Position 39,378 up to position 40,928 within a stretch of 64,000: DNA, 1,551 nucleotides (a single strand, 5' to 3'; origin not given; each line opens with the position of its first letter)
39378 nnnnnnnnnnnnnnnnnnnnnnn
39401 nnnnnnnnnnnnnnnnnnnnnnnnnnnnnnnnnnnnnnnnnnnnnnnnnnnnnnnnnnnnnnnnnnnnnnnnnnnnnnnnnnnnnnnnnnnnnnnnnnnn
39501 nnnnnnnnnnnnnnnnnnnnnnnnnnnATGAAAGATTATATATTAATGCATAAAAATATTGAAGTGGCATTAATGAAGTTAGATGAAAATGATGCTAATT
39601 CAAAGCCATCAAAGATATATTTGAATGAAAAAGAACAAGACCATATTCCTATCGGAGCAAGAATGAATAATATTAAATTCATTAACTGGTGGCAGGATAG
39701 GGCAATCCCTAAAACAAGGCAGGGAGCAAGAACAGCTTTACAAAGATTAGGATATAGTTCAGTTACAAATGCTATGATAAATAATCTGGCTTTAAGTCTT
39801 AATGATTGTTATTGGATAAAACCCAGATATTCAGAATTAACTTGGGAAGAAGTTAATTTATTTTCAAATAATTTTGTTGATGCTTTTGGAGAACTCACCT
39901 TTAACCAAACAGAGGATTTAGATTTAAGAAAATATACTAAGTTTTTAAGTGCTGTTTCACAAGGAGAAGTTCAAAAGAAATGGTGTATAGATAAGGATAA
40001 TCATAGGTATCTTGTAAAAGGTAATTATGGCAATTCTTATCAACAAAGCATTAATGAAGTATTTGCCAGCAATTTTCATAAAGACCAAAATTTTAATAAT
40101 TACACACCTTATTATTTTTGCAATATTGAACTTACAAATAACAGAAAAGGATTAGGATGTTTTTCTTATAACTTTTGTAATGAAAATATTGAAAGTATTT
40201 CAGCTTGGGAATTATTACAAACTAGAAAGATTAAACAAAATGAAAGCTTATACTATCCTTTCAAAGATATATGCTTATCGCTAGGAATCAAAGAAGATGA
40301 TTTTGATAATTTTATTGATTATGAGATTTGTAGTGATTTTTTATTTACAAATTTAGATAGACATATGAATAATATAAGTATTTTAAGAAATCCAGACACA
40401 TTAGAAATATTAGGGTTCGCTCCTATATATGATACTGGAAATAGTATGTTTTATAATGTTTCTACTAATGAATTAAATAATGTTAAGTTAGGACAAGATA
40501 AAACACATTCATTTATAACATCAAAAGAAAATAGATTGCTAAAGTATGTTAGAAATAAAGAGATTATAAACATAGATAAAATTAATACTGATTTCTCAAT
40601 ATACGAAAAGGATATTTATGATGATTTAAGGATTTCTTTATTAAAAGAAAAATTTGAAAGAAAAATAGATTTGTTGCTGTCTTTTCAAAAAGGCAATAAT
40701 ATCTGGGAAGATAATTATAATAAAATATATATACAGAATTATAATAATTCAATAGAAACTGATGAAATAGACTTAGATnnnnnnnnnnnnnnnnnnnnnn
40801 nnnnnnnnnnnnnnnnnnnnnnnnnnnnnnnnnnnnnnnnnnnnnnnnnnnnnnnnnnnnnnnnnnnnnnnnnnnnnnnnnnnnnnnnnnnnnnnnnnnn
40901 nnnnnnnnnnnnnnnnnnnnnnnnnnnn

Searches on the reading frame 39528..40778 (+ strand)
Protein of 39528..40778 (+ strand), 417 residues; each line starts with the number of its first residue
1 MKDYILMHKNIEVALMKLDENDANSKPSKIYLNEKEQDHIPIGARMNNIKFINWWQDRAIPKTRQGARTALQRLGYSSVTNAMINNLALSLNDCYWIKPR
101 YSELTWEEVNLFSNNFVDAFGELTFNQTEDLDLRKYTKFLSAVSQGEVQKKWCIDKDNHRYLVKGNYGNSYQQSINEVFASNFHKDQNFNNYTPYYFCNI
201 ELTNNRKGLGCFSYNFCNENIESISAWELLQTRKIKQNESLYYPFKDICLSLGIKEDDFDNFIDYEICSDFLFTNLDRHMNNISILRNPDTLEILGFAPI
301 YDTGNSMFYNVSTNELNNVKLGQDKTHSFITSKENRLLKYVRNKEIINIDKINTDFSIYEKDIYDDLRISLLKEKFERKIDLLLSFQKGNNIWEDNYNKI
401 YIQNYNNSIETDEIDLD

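Call 15: search_protein_families(library=pfam, proteins=[window:39528-40778:+], max_evalue=0.001)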
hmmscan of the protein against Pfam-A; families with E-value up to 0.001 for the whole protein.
window:39528-40778:+ (417 aa): 1 family
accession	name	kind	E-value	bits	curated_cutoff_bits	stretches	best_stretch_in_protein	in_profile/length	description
PF07804.18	HipA_C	-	0.00019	21.6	30.5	1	257-332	117-187/213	HipA-like C-terminal domain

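Call 29: search_protein_families(library=phrogs, proteins=[window:39528-40778:+], max_evalue=0.0001)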
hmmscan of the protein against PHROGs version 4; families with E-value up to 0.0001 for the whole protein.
window:39528-40778:+ (417 aa): 1 family
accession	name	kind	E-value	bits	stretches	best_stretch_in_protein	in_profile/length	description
phrog_8728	-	unknown function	1e-06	29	1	235-339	129-231/307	-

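Call 87: search_protein_families(library=padloc, proteins=[window:39528-40778:+], max_evalue=0.001)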
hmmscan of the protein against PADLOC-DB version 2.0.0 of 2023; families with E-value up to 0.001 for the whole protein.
window:39528-40778:+ (417 aa): 3 families
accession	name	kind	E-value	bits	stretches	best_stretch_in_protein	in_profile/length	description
PDLC04340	PDC-M03A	-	1.4e-15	55.6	1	132-346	5-209/280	-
PDLC04342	PDC-M03A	-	8.6e-08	30.1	1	145-331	20-218/299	-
PDLC04344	PDC-M03A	-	3.8e-06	24.6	0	256-325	144-210/305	-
